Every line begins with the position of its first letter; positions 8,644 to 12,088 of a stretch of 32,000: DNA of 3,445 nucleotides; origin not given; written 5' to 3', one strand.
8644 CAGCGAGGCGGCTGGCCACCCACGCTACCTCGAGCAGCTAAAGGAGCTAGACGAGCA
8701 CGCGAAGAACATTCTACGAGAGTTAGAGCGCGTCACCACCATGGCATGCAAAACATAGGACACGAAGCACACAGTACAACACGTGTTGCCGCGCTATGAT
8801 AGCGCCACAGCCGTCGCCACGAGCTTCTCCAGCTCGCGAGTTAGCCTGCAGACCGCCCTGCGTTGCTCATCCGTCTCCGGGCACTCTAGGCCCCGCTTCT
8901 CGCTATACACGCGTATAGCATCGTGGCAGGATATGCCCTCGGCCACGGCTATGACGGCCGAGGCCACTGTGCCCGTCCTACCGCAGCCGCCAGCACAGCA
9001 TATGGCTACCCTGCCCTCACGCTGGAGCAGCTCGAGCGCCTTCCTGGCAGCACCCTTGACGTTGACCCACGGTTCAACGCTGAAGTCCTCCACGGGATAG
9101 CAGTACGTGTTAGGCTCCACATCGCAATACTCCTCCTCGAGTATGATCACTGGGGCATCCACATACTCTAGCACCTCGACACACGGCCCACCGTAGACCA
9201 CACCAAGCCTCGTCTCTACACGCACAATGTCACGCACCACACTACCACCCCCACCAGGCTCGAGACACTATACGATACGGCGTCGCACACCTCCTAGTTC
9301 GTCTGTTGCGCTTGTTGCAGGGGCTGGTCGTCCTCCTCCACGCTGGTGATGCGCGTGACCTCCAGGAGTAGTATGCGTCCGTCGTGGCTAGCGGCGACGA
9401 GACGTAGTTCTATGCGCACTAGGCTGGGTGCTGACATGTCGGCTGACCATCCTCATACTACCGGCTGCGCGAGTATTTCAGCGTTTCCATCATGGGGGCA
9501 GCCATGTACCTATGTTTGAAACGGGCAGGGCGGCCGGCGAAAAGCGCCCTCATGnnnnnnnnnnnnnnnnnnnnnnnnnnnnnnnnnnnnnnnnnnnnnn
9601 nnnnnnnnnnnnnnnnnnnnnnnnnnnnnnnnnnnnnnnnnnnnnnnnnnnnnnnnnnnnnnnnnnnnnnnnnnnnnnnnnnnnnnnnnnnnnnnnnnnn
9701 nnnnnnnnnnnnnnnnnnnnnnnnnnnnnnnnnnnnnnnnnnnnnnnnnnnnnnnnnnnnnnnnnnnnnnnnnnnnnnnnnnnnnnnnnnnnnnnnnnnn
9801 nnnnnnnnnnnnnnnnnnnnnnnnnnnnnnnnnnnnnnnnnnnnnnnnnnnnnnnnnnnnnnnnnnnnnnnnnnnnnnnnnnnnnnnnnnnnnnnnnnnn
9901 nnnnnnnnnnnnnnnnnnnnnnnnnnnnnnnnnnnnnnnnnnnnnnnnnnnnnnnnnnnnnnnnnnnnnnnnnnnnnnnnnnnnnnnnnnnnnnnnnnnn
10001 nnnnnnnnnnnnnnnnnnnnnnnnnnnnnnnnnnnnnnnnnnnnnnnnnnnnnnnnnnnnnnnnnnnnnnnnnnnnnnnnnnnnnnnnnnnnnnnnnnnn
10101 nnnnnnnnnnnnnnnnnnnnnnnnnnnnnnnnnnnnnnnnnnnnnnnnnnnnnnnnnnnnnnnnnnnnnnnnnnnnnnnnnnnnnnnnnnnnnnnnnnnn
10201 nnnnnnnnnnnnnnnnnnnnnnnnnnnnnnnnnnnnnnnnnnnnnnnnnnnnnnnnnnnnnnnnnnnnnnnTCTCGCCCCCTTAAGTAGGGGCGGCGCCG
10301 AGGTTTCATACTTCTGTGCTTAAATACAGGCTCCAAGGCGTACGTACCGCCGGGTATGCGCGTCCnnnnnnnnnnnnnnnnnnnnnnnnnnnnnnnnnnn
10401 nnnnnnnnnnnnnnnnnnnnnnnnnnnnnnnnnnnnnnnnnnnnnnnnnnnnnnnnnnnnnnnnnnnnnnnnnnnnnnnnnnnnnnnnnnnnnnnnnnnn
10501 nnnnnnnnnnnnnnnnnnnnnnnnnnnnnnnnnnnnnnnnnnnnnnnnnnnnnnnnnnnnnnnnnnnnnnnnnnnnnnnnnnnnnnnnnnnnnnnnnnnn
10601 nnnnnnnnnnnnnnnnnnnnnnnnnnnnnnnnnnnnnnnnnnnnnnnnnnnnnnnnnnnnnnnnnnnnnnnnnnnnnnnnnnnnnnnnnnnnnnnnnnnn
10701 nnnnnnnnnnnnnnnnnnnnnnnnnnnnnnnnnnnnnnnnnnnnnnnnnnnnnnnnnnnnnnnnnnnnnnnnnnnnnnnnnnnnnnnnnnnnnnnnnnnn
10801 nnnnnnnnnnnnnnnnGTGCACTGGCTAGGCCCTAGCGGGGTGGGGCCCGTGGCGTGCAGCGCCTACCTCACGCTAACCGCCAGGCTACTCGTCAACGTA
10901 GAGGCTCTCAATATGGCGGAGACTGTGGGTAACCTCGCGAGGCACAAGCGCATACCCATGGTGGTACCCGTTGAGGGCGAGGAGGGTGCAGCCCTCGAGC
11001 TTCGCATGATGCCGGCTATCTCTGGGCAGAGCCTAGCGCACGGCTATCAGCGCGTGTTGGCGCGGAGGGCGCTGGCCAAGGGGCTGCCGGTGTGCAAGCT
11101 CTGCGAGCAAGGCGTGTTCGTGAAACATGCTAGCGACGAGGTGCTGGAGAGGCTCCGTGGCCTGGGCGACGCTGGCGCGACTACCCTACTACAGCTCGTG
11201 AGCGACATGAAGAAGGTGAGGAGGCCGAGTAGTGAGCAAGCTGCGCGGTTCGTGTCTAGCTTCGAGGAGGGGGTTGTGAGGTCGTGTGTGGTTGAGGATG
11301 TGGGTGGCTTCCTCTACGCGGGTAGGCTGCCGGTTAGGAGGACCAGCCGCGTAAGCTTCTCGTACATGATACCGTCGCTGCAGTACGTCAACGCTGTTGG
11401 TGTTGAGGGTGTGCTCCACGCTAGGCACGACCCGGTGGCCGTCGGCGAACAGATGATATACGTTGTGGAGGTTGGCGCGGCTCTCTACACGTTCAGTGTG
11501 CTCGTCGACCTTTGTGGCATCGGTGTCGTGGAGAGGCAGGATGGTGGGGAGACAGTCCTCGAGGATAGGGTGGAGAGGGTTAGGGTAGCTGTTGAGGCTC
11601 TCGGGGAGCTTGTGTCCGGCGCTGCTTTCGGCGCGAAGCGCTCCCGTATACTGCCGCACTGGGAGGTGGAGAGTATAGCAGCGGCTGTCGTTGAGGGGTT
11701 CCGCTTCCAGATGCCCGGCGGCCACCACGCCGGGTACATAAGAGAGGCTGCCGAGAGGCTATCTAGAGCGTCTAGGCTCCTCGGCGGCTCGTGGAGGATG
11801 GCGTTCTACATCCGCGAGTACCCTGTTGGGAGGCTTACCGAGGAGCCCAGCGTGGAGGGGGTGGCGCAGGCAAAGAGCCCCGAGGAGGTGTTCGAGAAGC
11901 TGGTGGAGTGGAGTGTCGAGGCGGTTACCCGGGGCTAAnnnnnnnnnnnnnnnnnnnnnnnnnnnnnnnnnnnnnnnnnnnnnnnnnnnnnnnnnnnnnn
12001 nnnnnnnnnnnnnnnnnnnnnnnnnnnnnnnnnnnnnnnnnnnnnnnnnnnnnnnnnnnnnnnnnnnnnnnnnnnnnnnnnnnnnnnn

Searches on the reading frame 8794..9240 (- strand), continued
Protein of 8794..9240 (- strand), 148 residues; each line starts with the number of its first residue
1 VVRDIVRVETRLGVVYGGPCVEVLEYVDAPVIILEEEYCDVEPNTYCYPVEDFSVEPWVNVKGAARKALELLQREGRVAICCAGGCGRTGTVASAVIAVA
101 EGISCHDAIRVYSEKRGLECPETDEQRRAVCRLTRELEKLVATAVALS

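Call 83: search_dna_similar(query=L016:787-2025:+, collection=phages, mode=protein, max_evalue=0.001, max_rows=10)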
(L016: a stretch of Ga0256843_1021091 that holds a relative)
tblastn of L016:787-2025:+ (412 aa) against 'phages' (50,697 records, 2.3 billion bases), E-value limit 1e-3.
No match.

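Call 84: search_dna_similar(query=L016:2037-2792:+, collection=plasmids, mode=protein, max_evalue=0.001, max_rows=10)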
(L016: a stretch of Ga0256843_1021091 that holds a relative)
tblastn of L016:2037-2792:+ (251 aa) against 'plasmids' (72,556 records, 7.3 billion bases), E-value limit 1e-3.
No match.

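Call 94: predict_structure(alignment_id=A7)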
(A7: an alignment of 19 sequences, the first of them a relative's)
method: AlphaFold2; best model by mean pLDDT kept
length: 321 residues; sequences in the alignment: 19
mean_pLDDT: 89.3   pTM: 0.80
mean pLDDT of the five models: 89.3, 87.2, 86.4, 86.1, 75.9
residues with pLDDT >= 90: 218; 70-90: 78; 50-70: 6; < 50: 19
segments of 3 or more residues with pLDDT < 50: 1-18
pLDDT, mean of each block of 10 residues (from residue 1): 42 50 95 97 96 91 92 97 98 95 97 98 97 94 97 98 90 89 89 84 86 89 86 90 93 97 96 98 98 93 80 67 49
secondary structure, 60 per line:
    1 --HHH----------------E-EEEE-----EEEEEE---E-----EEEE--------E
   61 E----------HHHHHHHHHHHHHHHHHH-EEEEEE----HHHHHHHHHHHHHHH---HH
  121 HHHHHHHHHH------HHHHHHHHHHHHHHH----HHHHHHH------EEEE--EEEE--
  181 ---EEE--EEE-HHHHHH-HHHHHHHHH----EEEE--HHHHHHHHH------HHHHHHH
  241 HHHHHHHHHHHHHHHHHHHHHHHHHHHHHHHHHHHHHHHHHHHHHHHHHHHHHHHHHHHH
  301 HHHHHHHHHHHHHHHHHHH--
elements in order: E24-27 E33-38 E48-51 H72-89 E91-96 H101-115 H119-130 H137-151 H156-162 E169-172 E175-178 E184-186 E189-191 H193-198 H200-208 E213-216 H219-227 H234-319

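Call 98: fold_search(model_id=the predicted structure, library=pdb)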
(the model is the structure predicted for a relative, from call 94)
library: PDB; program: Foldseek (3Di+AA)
matches with E <= 10: 575; with E <= 0.001: 1
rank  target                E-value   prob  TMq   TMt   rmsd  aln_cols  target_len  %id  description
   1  4kyq                  5.4e-04  1.00  0.31  0.46   3.8       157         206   23  Structure of a product bound plant phosphatase (released 2013-07-24)
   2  4jmk_B                1.0e-03  1.00  0.33  0.68   3.1       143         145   20  Structure of dusp8 (released 2014-02-26)
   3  4yr8_B                1.7e-03  1.00  0.33  0.68   3.4       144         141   19  Crystal structure of JNK in complex with a regulator protein (released 2016-03-16)
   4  1yn9_C                1.7e-03  1.00  0.31  0.58   4.2       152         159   17  Crystal structure of baculovirus RNA 5'-phosphatase complexed with phosphate (released 2005-02-22)
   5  4jmk_A                1.8e-03  1.00  0.33  0.65   3.3       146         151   22  Structure of dusp8 (released 2014-02-26)
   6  1yn9_B                1.9e-03  1.00  0.31  0.56   4.8       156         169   16  Crystal structure of baculovirus RNA 5'-phosphatase complexed with phosphate (released 2005-02-22)
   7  4jmj                  1.9e-03  1.00  0.27  0.43   5.7       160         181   18  Structure of dusp11 (released 2014-02-26)
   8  4yr8_D                2.2e-03  1.00  0.30  0.62   3.2       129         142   19  Crystal structure of JNK in complex with a regulator protein (released 2016-03-16)
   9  4kyr_A                2.2e-03  1.00  0.30  0.44   3.6       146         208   23  Structure of a product bound plant phosphatase (released 2013-07-24)
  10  5z5b_A                2.2e-03  1.00  0.32  0.62   4.0       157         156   21  Crystal structure of Tk-PTP in the G95A mutant form (released 2018-06-27)
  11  4mbb                  2.3e-03  1.00  0.29  0.46   5.4       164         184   20  Cubic crystal form of PIR1 dual specificity phosphatase core (released 2013-12-18)
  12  1yn9_A                2.6e-03  1.00  0.30  0.54   5.0       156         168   18  Crystal structure of baculovirus RNA 5'-phosphatase complexed with phosphate (released 2005-02-22)
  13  5z5a_B                2.7e-03  1.00  0.31  0.64   3.8       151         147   20  Crystal structure of Tk-PTP in the active form (released 2018-07-04)
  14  2gwo_A                2.9e-03  1.00  0.26  0.46   6.4       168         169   17  crystal structure of TMDP (released 2007-03-20)
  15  8w8f_a                2.9e-03  0.98  0.25  0.16  11.2       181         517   16  human co-transcriptional RNA capping enzyme RNGTT-CMTR1 (released 2024-04-10)
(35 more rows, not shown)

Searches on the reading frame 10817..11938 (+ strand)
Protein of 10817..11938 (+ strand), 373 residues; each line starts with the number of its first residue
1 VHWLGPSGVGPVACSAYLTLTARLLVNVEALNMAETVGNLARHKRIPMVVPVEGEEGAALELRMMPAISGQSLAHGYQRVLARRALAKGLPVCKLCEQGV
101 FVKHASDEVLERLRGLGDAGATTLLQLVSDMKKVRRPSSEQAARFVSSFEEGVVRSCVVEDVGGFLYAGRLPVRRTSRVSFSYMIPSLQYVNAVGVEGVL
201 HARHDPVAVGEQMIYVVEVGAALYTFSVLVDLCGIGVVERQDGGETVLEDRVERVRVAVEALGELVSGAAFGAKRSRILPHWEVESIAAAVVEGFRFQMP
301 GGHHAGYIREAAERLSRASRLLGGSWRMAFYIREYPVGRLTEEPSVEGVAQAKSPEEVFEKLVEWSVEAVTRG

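Call 8: search_protein_families(library=ncbifam, proteins=[window:10817-11938:+], max_evalue=0.01)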
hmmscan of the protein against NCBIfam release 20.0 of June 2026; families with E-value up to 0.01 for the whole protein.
window:10817-11938:+ (373 aa): 2 families
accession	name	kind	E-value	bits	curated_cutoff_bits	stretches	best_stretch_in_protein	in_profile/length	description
TIGR02583.1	DevR_archaea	exception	7.6e-65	219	212.6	1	17-316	1-280/284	type I-A CRISPR-associated protein Cas7/Csa2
TIGR01875.1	cas_MJ0381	subfamily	1.5e-34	119.2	67.3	1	20-290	3-234/240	DevR family CRISPR-associated autoregulator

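Call 9: search_protein_families(library=pfam, proteins=[window:10817-11938:+], max_evalue=0.01)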
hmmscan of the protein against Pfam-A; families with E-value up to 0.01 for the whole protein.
window:10817-11938:+ (373 aa): 1 family
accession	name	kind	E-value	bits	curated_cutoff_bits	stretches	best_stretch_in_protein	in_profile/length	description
PF01905.21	DevR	-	1.1e-66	225.2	23.8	1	21-310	2-268/270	CRISPR-associated negative auto-regulator DevR/Csa2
